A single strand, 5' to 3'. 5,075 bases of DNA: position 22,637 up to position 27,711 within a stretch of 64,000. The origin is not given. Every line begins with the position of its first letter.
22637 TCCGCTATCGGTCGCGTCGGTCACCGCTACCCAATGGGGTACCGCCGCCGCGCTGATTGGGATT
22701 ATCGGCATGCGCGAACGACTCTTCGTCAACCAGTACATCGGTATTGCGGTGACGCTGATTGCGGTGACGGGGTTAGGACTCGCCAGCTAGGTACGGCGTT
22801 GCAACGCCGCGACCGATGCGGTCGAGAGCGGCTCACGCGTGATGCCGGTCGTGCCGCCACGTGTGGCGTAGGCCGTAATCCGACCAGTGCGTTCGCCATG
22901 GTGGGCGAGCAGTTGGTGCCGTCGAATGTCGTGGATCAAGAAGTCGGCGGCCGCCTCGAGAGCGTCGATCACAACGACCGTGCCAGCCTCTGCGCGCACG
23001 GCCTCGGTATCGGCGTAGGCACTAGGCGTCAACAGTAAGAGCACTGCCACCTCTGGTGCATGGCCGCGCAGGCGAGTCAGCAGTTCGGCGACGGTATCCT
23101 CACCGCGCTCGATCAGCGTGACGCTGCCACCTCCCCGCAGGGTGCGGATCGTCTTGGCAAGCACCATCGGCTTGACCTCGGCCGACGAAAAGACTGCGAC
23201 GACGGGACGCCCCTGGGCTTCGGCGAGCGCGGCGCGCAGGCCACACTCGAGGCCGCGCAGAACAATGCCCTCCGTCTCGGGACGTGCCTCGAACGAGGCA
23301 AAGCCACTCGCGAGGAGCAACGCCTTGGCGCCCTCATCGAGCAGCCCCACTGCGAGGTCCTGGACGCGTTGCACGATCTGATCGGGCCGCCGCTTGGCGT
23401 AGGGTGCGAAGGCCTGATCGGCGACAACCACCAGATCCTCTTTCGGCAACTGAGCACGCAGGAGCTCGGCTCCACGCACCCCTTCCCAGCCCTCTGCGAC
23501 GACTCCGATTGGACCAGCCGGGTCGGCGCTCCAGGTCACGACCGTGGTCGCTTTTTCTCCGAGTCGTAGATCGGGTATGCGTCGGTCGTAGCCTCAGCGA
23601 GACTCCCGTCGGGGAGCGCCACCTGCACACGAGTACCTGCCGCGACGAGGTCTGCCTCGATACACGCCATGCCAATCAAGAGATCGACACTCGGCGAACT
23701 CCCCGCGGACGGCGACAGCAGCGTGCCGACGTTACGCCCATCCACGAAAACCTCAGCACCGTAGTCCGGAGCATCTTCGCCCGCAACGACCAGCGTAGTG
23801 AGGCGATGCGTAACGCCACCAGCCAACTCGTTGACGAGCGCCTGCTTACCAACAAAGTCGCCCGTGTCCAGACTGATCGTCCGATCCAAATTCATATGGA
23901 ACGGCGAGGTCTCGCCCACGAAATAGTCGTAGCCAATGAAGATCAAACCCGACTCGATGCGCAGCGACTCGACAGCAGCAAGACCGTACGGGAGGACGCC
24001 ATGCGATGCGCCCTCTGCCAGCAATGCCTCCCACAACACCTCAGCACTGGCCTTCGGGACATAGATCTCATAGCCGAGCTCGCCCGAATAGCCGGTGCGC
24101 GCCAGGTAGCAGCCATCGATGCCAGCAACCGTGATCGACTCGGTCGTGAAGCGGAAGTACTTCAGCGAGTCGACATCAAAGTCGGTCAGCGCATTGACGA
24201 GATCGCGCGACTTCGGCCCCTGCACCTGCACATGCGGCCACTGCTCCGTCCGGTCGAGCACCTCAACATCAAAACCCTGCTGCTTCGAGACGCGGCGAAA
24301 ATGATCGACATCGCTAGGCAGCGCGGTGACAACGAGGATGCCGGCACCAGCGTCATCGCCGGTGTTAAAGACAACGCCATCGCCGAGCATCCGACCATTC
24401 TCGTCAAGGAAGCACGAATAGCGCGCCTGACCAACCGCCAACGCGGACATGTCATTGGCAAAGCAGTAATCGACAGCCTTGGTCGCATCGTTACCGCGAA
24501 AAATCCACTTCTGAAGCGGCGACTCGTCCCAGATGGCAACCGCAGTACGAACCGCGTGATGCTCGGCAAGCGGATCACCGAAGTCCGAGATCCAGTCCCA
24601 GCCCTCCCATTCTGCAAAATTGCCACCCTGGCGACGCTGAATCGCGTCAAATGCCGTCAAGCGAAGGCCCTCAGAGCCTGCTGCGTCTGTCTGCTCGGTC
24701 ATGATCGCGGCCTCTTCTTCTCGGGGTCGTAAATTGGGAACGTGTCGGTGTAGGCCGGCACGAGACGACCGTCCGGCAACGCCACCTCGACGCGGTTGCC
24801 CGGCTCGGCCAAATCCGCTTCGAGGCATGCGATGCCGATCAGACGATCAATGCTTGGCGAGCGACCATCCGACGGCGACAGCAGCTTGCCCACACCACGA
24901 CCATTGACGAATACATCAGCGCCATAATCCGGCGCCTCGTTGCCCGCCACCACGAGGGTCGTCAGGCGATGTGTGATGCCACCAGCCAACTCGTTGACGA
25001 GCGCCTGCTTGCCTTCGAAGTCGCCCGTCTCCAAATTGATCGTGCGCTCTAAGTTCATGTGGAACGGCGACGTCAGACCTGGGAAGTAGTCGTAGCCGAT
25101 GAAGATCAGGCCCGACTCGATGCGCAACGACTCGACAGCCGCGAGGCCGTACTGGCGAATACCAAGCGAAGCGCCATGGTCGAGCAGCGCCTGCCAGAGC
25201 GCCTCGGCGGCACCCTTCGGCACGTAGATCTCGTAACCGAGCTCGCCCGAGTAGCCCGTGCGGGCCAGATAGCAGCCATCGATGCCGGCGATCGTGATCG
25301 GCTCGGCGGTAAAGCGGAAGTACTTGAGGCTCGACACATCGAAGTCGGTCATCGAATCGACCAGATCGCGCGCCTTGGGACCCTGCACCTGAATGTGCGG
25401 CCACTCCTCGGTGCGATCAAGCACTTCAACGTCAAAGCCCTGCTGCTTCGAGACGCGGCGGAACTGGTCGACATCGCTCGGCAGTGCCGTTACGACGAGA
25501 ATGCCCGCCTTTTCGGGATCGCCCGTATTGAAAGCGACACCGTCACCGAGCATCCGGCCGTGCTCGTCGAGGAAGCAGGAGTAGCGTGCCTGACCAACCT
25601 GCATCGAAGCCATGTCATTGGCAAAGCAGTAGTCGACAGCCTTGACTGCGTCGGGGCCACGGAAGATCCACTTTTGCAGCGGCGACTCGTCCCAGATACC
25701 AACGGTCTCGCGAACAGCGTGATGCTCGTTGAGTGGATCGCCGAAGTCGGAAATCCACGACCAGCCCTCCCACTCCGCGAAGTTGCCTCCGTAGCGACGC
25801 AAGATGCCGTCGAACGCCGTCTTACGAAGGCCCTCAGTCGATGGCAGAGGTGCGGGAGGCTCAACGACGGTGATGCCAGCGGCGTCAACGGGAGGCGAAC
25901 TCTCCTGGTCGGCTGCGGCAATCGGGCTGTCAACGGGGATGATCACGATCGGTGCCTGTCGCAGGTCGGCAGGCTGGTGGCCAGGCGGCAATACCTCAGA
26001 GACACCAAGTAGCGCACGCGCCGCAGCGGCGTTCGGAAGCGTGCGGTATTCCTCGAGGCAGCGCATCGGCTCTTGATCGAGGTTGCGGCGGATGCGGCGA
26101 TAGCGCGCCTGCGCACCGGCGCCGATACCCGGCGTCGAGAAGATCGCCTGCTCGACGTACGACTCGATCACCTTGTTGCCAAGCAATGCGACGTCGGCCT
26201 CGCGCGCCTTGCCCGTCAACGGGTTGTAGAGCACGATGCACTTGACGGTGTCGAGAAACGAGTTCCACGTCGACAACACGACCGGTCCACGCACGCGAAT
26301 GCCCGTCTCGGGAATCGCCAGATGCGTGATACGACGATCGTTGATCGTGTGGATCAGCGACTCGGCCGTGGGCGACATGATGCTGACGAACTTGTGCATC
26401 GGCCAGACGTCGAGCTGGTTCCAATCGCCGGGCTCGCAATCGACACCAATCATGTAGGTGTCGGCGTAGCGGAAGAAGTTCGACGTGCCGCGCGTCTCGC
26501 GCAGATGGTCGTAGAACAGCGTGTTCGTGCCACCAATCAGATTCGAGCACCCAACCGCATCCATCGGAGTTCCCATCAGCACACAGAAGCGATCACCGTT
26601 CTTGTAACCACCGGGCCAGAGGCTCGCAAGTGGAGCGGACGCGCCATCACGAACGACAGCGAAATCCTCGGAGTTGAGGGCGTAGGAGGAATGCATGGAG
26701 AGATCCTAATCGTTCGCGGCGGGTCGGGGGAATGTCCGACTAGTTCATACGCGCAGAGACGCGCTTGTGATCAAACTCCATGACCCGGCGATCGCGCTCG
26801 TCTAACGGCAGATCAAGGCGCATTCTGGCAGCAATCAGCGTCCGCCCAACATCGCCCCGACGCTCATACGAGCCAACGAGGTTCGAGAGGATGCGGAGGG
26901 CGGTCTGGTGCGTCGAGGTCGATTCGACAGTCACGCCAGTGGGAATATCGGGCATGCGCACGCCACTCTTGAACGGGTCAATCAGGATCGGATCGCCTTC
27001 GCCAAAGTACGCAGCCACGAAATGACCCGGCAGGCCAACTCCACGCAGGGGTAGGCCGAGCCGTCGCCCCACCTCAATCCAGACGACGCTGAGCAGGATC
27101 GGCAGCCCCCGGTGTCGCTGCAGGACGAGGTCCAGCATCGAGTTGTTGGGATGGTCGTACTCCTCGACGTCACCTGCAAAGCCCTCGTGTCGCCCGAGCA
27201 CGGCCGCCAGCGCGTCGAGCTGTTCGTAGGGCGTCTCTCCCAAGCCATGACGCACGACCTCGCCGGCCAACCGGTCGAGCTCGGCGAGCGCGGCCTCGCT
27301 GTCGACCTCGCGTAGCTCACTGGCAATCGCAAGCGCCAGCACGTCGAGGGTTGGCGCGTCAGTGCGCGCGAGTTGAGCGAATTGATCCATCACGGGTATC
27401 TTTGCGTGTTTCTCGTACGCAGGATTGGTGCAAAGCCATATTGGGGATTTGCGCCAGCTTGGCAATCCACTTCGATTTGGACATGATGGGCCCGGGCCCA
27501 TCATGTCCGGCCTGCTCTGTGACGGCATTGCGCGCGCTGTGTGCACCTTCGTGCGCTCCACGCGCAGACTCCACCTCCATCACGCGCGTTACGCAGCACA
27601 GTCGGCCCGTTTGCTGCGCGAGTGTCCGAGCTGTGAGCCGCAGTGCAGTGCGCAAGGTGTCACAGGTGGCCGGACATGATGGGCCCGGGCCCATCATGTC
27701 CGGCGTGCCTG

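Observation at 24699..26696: Unassigned ~285-aa domain fused to a GcvT-like folate-binding module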

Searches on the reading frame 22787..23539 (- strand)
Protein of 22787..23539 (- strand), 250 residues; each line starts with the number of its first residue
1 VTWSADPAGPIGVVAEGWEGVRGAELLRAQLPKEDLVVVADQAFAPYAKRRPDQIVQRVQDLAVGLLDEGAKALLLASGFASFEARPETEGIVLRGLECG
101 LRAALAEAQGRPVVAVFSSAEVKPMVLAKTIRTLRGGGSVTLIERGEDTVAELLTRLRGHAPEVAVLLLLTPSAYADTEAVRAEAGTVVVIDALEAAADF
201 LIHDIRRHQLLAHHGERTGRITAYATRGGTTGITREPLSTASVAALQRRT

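Call 6: search_protein_families(library=pfam, proteins=[window:22787-23539:-], max_evalue=0.001)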
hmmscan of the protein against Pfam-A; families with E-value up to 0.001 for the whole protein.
window:22787-23539:- (250 aa): 0 families

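Call 48: search_solved_structures(query=window:22787-23539:-, max_evalue=10)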
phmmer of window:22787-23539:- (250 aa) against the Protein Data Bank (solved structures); distinct sequences matched with E-value up to 10: 17.
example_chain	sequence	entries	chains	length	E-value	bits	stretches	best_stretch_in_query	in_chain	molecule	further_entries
2jfu_A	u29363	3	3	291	5.7e-08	35.8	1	9-132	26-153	GLUTAMATE RACEMASE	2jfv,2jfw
5w16_A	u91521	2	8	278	1.1e-06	31.5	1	5-208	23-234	Glutamate racemase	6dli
5ijw_A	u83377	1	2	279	1.6e-06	31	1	5-83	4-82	Glutamate racemase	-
1zuw_A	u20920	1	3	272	3.8e-06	29.8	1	10-114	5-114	glutamate racemase 1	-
5hj7_A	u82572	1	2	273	7e-06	28.9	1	6-84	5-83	Glutamate racemase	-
2vvt_A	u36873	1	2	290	1.6e-05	27.7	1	11-91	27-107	GLUTAMATE RACEMASE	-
2jfo_A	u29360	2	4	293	1.7e-05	27.7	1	11-91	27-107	GLUTAMATE RACEMASE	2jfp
2jfq_A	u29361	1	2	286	2.3e-05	27.2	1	9-124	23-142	GLUTAMATE RACEMASE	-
2gzm_A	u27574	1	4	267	3e-05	26.9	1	11-83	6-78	Glutamate racemase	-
3hfr_A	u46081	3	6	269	7.1e-05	25.6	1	11-127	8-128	Glutamate racemase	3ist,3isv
2oho_A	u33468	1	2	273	0.00011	25.1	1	9-91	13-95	Glutamate Racemase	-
2ohg_A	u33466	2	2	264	0.00011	25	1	10-91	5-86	Glutamate racemase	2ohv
1b73_A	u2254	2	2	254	0.00022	24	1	11-129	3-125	GLUTAMATE RACEMASE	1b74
2dwu_A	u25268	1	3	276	0.002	20.9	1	10-108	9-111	Glutamate racemase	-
3out_A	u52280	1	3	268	0.011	18.4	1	10-86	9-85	Glutamate racemase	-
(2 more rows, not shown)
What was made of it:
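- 22787..23539 (-): Glutamate-racemase-like partner gene (250 aa) with degenerate catalytic residues. PDB MurI hits at E 6e-8 (call 48).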

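Call 95: search_protein_families(library=ncbifam, proteins=[window:22787-23539:-], max_evalue=0.00001)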
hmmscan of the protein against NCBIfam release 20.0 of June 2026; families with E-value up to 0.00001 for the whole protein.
window:22787-23539:- (250 aa): 1 family
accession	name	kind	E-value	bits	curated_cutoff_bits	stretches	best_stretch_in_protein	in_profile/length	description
NF002035.0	PRK00865.1-3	equivalog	1.8e-09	37.6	328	1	10-135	5-134/267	glutamate racemase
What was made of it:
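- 22787..23539 (-): NCBIfam glutamate racemase scores 37.6 bits against a cutoff of 328 (call 95).
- On Glutamate racemase (for the partner gene 22787-23539): NF002035 scores 37.6 bits against a cutoff of 328 (call 95).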

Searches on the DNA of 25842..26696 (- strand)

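Call 63: search_rna_families(sources=[L081, L083, L085, L087, L088, L089, L090, L091, L092], threshold=gathering)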
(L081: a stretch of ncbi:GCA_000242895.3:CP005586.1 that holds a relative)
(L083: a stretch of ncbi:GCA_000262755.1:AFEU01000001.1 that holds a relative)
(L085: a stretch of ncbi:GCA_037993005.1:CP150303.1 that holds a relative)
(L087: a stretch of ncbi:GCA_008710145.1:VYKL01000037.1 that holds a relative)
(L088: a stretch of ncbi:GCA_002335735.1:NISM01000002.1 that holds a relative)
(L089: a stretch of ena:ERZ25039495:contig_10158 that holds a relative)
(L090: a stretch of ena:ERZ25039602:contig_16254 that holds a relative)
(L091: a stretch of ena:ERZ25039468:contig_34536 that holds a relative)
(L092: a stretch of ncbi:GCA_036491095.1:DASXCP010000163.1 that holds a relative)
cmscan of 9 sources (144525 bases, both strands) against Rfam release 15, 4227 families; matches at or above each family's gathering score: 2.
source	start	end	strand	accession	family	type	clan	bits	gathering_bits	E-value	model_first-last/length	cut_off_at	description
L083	2182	2252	-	RF00005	tRNA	Gene; tRNA;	CL00001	73.5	29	7.7e-14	1-71/71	no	tRNA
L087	12862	13021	+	RF02001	group-II-D1D4-3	Intron;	CL00102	70.3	32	1.2e-11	1-170/170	no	Group II catalytic intron D1-D4-3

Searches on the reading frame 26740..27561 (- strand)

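Call 6: search_protein_families(library=pfam, proteins=[window:26740-27561:-], max_evalue=0.001)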
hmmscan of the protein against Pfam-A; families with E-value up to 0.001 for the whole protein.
window:26740-27561:- (273 aa): 1 family
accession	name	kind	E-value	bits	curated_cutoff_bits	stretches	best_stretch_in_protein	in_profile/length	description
PF13369.12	Transglut_core2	-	4e-34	117.8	23.5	1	90-203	2-117/155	Transglutaminase-like superfamily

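Call 95: search_protein_families(library=ncbifam, proteins=[window:26740-27561:-], max_evalue=0.00001)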
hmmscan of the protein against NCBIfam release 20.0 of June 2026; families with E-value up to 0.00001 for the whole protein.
window:26740-27561:- (273 aa): 1 family
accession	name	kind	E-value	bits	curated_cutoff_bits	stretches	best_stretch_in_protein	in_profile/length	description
NF008188.0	PRK10941.1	equivalog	9e-06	25.4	391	0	84-198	27-143/269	invasion regulator SirB1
